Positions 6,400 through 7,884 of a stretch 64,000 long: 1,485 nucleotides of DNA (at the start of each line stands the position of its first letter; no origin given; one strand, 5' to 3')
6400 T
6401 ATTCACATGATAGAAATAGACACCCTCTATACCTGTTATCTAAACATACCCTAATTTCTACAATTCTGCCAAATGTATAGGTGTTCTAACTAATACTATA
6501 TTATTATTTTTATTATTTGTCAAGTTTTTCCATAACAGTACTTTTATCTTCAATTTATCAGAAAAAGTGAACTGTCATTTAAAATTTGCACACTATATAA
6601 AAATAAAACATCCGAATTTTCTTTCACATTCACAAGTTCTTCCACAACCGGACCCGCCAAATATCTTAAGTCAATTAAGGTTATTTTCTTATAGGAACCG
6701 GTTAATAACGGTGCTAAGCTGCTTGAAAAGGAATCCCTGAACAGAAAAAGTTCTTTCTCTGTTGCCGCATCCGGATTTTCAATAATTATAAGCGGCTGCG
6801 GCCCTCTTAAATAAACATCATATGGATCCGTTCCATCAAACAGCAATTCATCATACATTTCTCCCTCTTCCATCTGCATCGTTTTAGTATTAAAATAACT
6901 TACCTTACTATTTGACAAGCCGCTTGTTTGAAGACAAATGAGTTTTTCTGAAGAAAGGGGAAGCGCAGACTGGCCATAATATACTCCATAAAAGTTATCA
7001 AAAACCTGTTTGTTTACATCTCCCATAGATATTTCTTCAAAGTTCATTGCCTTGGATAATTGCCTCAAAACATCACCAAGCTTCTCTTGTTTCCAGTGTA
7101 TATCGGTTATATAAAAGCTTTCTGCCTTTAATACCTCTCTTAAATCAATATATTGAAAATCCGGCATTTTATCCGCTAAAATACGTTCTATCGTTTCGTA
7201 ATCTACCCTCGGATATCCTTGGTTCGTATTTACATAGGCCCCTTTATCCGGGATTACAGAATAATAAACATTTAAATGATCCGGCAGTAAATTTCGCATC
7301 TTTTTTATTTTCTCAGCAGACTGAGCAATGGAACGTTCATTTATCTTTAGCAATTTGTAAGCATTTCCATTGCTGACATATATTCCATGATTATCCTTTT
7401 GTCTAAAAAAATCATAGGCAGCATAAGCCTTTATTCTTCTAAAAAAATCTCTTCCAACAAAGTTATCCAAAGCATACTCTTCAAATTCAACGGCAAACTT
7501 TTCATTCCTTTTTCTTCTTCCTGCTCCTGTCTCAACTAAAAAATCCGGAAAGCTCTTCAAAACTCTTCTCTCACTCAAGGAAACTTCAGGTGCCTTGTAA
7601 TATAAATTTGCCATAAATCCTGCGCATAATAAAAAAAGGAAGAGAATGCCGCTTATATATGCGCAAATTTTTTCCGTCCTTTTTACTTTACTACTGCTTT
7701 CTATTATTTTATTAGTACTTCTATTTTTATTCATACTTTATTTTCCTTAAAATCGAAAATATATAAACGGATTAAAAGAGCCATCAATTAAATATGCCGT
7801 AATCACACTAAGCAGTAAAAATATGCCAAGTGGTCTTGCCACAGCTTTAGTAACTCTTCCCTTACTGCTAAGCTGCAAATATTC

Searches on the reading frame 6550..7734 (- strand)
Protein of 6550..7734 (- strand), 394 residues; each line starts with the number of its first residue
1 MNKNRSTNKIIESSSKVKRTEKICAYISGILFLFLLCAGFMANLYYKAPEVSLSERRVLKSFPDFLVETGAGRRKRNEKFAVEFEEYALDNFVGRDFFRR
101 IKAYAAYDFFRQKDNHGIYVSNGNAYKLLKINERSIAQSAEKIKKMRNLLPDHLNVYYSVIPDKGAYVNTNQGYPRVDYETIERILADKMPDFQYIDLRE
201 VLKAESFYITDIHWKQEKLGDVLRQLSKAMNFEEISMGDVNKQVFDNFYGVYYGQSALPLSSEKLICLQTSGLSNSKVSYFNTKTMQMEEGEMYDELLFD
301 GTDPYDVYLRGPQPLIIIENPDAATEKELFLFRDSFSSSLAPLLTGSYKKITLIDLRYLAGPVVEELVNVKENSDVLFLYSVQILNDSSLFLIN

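Call 33: find_encoding_contigs(protein=window:6550-7734:-, flank=10000, max_places=4)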
Protein window:6550-7734:- (394 aa): no gene with exactly this product is on record in the collection.
